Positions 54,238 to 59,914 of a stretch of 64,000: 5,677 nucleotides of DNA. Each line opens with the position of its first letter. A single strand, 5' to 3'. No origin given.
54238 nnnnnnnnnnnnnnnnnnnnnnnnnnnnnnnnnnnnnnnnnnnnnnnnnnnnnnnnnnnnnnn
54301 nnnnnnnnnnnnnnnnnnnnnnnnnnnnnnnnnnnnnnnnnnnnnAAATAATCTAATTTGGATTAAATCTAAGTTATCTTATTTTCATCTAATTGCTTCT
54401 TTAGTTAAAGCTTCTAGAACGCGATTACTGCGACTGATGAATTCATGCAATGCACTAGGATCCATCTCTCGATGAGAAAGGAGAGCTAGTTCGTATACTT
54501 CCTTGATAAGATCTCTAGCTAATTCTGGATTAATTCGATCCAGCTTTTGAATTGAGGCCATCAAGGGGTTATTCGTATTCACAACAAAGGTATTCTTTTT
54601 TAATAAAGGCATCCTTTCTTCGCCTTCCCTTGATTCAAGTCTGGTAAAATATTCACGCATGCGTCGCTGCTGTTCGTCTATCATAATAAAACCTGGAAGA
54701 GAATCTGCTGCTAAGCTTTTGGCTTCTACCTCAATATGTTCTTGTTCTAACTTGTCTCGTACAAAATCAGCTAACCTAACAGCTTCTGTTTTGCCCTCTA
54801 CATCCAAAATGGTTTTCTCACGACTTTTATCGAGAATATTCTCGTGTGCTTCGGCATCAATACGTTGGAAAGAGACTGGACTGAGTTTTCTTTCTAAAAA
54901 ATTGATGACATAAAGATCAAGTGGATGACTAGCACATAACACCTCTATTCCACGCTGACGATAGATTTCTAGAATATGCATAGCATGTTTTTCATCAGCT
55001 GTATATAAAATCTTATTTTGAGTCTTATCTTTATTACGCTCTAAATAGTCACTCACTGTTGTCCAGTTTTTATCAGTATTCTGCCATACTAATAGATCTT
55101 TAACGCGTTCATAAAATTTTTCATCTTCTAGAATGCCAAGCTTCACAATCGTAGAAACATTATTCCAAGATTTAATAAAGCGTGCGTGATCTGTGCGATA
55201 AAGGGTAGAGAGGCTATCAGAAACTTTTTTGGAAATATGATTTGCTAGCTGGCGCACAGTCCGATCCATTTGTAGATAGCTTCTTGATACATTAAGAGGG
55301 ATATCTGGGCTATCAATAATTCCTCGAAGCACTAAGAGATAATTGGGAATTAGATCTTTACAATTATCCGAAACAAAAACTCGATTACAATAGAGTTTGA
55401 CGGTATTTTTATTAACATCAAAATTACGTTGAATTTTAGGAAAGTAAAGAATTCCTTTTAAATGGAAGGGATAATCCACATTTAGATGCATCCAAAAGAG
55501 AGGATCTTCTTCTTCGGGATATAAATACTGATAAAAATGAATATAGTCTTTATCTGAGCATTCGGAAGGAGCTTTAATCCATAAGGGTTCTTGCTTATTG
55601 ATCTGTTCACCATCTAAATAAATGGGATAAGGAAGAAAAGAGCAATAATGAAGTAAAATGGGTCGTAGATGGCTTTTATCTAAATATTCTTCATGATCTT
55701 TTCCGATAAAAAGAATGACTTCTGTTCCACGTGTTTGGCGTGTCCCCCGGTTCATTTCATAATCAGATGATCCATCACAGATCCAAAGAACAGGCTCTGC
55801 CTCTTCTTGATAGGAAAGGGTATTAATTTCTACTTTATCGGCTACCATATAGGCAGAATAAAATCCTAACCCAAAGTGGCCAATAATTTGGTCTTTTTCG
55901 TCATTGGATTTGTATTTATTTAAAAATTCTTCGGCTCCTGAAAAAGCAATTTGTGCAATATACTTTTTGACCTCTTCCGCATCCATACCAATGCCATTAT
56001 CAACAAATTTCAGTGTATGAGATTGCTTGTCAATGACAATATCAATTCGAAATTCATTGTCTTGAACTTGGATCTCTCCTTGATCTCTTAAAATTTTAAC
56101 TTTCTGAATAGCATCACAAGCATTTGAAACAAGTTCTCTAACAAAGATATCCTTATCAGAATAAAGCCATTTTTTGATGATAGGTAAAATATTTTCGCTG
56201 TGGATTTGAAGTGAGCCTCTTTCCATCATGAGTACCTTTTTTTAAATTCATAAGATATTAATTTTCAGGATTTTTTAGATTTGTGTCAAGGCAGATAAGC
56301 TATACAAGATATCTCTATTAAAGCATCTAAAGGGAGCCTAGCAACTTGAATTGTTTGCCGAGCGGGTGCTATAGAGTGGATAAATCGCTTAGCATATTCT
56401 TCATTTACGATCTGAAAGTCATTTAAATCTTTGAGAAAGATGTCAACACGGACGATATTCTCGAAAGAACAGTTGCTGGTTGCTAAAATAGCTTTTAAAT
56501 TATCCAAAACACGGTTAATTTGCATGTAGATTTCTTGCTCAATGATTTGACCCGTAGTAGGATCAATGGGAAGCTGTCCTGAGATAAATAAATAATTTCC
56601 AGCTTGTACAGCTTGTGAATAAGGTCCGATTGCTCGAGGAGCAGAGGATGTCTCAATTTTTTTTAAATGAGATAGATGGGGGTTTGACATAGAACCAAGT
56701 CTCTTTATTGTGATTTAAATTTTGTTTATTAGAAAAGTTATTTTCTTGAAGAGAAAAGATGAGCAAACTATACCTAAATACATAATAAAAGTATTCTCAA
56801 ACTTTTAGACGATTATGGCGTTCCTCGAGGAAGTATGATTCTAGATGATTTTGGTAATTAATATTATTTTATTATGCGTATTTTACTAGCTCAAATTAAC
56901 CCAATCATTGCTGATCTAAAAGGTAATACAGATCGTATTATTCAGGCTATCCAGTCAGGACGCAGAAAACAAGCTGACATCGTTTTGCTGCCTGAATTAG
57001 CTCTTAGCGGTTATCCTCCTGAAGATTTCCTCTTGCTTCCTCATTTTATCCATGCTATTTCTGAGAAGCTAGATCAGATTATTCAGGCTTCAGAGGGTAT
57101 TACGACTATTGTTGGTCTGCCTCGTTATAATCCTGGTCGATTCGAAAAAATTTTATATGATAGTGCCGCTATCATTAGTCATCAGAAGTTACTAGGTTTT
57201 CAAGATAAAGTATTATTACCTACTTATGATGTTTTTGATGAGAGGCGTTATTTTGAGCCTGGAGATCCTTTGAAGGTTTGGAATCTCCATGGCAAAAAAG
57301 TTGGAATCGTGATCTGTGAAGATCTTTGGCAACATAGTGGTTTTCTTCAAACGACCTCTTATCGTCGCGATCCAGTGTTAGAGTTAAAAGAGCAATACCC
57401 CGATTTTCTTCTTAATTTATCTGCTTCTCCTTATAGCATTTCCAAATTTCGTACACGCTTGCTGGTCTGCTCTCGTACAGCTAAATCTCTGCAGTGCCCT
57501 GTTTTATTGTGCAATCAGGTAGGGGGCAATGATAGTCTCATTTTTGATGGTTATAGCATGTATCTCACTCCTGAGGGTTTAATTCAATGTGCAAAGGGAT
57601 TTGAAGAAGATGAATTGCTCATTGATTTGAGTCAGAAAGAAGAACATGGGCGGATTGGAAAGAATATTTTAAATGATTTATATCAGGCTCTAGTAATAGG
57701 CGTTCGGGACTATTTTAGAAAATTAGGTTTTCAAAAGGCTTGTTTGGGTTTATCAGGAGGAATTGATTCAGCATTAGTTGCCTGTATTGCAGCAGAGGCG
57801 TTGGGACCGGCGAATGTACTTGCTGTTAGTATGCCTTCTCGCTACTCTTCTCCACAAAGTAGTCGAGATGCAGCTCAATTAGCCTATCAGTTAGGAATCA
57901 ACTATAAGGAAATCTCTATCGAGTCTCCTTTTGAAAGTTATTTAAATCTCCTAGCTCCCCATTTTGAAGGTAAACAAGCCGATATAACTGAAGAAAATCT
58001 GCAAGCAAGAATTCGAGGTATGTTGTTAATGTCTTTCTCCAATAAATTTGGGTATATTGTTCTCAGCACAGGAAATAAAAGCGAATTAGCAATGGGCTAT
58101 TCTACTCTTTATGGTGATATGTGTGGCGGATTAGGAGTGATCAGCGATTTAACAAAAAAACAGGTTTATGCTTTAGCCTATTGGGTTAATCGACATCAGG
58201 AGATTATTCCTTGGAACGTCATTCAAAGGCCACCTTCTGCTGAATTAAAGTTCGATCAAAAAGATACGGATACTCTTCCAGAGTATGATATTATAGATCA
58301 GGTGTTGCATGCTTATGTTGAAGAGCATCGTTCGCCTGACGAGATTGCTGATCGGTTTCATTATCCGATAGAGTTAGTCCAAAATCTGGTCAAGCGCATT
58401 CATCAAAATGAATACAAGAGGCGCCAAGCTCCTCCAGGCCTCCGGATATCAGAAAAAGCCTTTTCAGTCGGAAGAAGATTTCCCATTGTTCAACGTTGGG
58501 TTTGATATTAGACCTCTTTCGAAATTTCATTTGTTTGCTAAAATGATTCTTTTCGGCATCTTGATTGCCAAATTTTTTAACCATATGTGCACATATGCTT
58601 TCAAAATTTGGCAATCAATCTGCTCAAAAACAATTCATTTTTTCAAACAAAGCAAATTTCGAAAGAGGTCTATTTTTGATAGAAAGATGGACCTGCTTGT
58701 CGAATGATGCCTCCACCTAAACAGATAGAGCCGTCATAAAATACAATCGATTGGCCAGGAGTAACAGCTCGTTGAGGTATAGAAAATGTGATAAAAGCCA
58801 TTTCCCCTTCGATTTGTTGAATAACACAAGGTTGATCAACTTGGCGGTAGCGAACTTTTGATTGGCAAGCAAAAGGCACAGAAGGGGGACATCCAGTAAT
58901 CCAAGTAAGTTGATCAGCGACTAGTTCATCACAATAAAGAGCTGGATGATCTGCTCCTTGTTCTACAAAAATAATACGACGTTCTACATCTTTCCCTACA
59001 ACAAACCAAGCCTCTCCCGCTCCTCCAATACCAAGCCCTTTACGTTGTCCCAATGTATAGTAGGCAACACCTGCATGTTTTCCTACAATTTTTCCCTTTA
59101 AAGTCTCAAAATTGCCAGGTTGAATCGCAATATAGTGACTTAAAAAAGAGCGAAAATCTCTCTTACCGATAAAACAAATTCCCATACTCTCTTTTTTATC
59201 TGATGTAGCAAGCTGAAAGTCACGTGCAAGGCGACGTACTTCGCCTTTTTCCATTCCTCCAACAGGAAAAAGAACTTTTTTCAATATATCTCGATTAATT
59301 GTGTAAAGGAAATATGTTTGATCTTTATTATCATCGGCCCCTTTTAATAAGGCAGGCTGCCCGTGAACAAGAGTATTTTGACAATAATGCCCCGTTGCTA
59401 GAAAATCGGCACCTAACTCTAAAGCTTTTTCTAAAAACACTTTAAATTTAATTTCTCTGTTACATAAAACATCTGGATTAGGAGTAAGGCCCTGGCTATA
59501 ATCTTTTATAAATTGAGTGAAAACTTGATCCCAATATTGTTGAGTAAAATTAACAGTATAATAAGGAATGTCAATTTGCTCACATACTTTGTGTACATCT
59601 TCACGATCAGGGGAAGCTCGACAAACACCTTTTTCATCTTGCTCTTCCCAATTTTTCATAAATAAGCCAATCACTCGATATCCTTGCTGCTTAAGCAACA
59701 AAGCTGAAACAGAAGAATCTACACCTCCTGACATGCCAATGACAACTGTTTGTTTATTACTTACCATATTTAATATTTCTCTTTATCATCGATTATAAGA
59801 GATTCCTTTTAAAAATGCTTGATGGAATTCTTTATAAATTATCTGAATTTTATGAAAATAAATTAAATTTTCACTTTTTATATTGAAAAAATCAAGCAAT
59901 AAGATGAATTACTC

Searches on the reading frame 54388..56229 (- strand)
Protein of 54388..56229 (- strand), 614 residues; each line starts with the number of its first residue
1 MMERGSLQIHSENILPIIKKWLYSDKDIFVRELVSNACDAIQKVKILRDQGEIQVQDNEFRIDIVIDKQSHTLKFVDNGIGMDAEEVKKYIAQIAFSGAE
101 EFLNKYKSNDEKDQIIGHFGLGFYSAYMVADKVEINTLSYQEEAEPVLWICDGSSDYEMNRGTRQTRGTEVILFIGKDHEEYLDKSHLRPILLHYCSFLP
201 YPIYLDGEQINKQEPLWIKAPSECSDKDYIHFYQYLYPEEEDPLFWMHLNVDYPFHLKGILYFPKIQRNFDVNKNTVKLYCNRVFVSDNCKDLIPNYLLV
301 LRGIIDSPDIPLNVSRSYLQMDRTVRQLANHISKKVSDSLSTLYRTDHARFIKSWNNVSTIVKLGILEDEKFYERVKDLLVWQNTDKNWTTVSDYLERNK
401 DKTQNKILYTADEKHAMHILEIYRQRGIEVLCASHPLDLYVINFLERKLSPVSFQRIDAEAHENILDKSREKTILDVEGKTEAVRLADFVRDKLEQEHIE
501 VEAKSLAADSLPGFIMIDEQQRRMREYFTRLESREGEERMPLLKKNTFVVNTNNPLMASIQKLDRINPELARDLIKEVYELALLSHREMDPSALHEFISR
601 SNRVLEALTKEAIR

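Call 12: find_related_loci(query=window:54388-56229:-, collection=genome_contigs, flank=10000)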
Query window:54388-56229:- (614 aa) in genome_contigs; peptide patterns used: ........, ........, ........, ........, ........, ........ (x = any residue, [..] = any of these).
128 stretches matched a pattern; 20 encode a relative of the query (tblastn E <= 1e-3); 20 distinct loci.
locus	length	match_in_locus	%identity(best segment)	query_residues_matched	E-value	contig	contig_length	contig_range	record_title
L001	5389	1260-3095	75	2-614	0e+0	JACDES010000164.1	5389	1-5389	MAG: Parachlamydiaceae bacterium isolate MGR_bin366 SD2903_NODE_3732_length_5389_cov_3.164196, whole genome shotgun sequ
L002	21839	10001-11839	75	2-614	0e+0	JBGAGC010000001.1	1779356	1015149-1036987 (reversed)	MAG: Parachlamydiaceae bacterium isolate MAG_MBR_H125.37 MBRH125-37_opera_contig_5, whole genome shotgun sequence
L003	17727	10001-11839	74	2-614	0e+0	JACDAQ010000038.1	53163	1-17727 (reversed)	MAG: Candidatus Protochlamydia sp. isolate MGR_bin260 SD2897-2912_k127_254900, whole genome shotgun sequence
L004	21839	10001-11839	73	2-614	0e+0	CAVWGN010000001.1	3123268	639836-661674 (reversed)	MAG: uncultured Chlamydiae bacterium isolate MFD04580.bin.1.87 genome assembly, contig: contig_17084, whole genome shotg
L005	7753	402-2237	72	2-613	0e+0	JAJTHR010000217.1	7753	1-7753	MAG: Parachlamydia sp. isolate CoA8_M59.1 k141_3111778_flag_1_multi_6.9432_len_7753, whole genome shotgun sequence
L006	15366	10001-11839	70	2-614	0e+0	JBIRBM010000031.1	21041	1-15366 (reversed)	MAG: Parachlamydiaceae bacterium isolate WGG20204 k141_1750155_length_21041_SRR21875704, whole genome shotgun sequence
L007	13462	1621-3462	71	1-614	0e+0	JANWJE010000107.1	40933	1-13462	MAG: Parachlamydiaceae bacterium isolate CRAIB_MAG59 c_000000095669, whole genome shotgun sequence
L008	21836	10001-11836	70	2-614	0e+0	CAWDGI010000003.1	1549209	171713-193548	MAG: Parachlamydiales bacterium isolate MFD06092.bin.2.154 genome assembly, contig: contig_18635, whole genome shotgun s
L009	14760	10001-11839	68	2-614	0e+0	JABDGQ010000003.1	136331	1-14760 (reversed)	MAG: Chlamydiae bacterium isolate BWOrgControl_Nextera68_MAG3 3300021017.a:Ga0206860_10003, whole genome shotgun sequenc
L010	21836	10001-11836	67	2-613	0e+0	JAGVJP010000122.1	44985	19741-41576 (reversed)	MAG: Parachlamydiales bacterium isolate SW_11 c_000000128863, whole genome shotgun sequence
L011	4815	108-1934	66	2-611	0e+0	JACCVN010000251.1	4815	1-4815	MAG: Parachlamydiaceae bacterium isolate MGR_bin127 SD2897-2912_k127_8499231, whole genome shotgun sequence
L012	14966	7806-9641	65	1-614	0e+0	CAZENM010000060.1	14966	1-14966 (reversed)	MAG TPA_asm: uncultured bacterium isolate SRP302447_co1_145 genome assembly, contig: NODE_10591_length_14966_cov_5.37837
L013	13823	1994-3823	63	2-613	0e+0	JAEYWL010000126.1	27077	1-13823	MAG: Verrucomicrobia bacterium isolate OH_CBlB_266 k127_69675, whole genome shotgun sequence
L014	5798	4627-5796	77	2-391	0e+0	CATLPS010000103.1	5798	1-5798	MAG: uncultured Chlamydiae bacterium isolate SRR3962508_bin.3_MetaWRAP_v1.3_MAG genome assembly, contig: ERZ505238.1871,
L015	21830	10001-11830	74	2-611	0e+0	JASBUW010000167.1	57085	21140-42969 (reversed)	MAG: Parachlamydiaceae bacterium isolate BWSM_84 k141_2431571, whole genome shotgun sequence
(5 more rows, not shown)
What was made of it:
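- The organism is Parachlamydiaceae (HtpG 63-77% identical to chlamydial MAGs, call 12).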

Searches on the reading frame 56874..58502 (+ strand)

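Call 21: search_protein_families(library=pfam, proteins=[window:56874-58502:+], max_evalue=0.001)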
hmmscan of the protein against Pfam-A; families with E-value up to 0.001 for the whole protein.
window:56874-58502:+ (543 aa): 3 families
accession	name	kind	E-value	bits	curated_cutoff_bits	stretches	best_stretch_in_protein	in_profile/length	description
PF02540.23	NAD_synthase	-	3.4e-76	256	21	1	270-519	2-242/242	NAD synthase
PF00795.27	CN_hydrolase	-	1.1e-21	77.8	23.2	1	5-250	4-243/256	Carbon-nitrogen hydrolase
PF00733.27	Asn_synthase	-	2.8e-05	24.4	21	1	289-350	20-80/354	Asparagine synthase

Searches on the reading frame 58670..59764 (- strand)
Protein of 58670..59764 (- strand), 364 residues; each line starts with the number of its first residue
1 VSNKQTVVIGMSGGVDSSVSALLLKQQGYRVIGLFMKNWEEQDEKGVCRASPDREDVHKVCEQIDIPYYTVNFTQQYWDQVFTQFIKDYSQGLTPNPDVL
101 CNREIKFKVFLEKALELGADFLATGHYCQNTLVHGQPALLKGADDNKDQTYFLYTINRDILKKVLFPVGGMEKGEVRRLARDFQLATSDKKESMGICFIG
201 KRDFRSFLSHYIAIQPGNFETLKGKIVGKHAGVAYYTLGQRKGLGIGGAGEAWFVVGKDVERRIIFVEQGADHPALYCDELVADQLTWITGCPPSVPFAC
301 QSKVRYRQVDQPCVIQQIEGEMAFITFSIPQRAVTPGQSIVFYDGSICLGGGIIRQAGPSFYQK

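Call 21: search_protein_families(library=pfam, proteins=[window:58670-59764:-], max_evalue=0.001)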
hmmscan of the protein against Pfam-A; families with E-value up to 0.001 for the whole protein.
window:58670-59764:- (364 aa): 7 families
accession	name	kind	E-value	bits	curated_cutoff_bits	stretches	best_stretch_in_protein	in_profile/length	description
PF03054.22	tRNA_Me_trans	-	8.9e-79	264.3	20.6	1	6-201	2-202/202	tRNA methyl transferase HUP domain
PF20258.4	tRNA_Me_trans_C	-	2.1e-22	79.7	20.6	1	279-354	2-77/77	Aminomethyltransferase beta-barrel domain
PF20259.3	tRNA_Me_trans_M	-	7.4e-20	70.7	27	1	206-267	2-64/66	tRNA methyl transferase PRC-barrel domain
PF02540.23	NAD_synthase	-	9.5e-07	28.6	21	1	3-77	17-85/242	NAD synthase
PF02568.20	ThiI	-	4e-05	23.7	20.5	1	5-74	4-73/197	Thiamine biosynthesis protein (ThiI)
PF01171.26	ATP_bind_3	-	0.00034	20.8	27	0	7-127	2-105/182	PP-loop family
PF00733.27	Asn_synthase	-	0.00094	19.4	21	0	9-92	22-98/354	Asparagine synthase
